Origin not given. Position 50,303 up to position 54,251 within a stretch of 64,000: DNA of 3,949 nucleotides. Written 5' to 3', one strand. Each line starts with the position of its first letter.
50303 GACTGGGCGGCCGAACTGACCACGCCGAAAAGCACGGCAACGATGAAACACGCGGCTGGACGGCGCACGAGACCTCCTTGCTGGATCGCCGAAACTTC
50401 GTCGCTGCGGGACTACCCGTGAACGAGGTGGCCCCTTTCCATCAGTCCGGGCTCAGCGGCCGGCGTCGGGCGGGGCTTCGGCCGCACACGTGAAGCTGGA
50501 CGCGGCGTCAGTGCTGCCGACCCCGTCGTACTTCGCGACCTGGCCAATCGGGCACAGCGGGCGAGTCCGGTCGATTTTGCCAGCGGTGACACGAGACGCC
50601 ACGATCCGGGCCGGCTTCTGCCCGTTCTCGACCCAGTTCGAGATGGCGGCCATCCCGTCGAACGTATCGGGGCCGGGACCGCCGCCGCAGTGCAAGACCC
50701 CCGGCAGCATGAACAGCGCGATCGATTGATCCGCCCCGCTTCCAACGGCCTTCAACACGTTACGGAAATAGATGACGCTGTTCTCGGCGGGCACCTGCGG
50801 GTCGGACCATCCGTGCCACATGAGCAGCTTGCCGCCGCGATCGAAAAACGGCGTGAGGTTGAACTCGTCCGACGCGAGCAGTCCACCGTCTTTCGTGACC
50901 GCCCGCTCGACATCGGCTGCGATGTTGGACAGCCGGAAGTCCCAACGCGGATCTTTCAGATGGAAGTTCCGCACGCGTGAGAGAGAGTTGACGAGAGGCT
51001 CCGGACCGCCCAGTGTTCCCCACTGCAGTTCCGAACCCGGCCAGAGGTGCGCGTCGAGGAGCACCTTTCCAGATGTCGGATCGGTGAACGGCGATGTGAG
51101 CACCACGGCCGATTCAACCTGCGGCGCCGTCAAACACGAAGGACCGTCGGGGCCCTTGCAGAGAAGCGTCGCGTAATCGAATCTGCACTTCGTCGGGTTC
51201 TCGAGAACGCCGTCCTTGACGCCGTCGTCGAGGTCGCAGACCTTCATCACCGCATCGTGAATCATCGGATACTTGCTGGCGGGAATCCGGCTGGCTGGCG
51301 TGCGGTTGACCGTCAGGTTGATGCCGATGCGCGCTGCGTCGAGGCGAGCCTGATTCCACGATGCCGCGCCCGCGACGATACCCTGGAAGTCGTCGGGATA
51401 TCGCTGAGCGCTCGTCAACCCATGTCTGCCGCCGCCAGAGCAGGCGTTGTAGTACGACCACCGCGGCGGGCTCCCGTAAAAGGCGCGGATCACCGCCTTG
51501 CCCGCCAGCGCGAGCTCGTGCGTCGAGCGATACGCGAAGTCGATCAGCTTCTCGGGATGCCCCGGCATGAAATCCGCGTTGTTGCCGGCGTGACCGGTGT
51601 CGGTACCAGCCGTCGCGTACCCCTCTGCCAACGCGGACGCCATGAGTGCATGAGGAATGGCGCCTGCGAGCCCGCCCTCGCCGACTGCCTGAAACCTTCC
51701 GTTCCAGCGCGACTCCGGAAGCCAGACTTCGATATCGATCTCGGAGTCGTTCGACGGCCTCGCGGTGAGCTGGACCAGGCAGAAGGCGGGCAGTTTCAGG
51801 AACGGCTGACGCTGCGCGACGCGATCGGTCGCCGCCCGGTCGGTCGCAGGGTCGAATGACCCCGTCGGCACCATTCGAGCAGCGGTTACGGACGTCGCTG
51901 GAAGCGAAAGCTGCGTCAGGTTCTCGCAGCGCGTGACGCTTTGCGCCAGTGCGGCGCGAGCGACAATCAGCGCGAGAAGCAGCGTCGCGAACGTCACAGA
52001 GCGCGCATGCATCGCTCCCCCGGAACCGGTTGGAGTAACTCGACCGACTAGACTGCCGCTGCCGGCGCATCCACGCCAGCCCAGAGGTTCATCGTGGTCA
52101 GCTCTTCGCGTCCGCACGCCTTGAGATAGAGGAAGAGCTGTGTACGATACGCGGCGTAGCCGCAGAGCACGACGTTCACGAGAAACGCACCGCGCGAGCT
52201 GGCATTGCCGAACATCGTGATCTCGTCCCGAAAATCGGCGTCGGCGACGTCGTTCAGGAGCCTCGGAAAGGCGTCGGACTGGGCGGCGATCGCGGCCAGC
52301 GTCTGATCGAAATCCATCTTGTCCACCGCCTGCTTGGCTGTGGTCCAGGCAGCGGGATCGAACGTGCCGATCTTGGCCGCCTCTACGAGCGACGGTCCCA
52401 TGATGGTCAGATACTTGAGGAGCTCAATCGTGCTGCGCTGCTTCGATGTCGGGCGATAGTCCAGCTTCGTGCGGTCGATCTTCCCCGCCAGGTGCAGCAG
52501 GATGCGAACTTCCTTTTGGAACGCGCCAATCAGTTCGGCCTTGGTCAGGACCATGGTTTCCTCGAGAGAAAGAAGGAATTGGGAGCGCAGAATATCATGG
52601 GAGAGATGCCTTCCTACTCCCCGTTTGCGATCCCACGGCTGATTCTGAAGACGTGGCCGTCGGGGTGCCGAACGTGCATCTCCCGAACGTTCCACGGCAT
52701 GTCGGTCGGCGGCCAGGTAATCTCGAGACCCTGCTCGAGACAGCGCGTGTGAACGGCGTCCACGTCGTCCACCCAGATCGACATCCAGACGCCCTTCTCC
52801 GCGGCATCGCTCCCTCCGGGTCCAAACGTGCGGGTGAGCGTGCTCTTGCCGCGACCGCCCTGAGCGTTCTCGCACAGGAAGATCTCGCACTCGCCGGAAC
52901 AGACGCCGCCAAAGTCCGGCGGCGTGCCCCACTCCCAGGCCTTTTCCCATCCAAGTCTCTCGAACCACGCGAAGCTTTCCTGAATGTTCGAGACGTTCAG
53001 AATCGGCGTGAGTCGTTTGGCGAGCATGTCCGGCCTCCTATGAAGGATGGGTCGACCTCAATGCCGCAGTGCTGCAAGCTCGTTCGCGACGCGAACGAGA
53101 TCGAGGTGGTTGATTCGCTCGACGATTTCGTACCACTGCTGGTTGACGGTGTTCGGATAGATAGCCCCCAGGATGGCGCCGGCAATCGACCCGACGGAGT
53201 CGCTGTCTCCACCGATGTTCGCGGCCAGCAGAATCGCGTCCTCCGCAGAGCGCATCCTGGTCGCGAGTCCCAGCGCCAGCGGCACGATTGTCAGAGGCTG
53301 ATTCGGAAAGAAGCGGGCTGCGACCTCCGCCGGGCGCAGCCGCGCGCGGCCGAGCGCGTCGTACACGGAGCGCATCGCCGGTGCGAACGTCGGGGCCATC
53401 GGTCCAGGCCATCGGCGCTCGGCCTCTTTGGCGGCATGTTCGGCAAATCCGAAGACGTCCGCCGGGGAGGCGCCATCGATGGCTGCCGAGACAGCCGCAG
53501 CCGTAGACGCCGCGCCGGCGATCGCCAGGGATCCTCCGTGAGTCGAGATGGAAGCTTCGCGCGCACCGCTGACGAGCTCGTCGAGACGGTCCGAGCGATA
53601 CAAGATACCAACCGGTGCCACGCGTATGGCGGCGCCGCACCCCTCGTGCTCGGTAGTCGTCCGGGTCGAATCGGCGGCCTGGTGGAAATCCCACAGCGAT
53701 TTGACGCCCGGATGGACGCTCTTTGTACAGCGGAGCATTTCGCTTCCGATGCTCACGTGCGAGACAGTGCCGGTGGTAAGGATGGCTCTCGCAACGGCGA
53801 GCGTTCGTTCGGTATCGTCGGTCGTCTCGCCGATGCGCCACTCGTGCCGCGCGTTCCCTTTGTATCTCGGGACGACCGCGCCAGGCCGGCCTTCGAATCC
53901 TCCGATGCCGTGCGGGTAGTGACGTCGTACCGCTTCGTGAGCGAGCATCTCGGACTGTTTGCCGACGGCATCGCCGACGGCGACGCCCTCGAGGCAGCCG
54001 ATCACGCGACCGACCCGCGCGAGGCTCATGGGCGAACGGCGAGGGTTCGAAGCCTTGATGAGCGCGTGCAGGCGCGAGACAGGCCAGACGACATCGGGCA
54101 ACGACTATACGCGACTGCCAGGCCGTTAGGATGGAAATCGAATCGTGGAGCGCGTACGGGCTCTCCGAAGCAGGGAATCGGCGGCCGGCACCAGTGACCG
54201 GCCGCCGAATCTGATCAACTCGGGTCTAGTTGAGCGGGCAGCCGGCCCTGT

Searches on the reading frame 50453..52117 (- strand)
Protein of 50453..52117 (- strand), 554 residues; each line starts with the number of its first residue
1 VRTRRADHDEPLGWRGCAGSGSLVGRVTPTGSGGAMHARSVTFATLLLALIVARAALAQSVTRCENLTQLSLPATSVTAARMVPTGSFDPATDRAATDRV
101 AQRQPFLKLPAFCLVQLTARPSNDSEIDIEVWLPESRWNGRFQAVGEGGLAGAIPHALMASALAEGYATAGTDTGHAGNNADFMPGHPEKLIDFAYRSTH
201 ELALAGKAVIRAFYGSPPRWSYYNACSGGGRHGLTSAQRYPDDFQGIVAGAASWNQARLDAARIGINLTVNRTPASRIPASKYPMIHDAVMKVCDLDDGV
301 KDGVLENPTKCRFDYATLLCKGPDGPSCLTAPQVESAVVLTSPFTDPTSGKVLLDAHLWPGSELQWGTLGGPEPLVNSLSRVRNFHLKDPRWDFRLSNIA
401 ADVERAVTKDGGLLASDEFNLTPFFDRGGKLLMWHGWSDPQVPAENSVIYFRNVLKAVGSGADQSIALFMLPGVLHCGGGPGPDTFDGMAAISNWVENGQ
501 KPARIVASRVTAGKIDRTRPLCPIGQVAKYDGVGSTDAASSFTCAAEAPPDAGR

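Call 65: search_protein_families(library=pfam, proteins=[window:50453-52117:-], max_evalue=0.00001)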
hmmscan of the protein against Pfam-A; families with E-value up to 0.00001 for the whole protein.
window:50453-52117:- (554 aa): 1 family
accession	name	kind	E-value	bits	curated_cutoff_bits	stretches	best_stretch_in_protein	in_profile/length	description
PF07519.17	Tannase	-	1.4e-98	331.3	29.8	1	120-545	11-490/490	Tannase and feruloyl esterase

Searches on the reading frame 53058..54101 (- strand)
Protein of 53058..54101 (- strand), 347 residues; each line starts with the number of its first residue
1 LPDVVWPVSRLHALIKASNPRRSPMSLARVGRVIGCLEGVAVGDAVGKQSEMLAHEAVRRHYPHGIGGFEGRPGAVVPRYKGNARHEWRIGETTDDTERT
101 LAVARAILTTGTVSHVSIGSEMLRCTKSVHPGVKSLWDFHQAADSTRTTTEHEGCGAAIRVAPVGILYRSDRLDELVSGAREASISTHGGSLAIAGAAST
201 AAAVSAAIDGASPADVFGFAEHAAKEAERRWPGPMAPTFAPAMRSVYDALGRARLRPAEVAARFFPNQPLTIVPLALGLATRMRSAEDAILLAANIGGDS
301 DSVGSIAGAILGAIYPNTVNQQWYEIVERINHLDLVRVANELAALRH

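Call 66: search_protein_families(library=pfam, proteins=[window:53058-54101:-], max_evalue=0.00001)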
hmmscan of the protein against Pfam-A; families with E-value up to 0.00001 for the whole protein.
window:53058-54101:- (347 aa): 1 family
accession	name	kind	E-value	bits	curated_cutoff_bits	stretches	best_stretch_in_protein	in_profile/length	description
PF03747.19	ADP_ribosyl_GH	-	1.4e-42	146.8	26.2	1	35-315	1-279/287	ADP-ribosylglycohydrolase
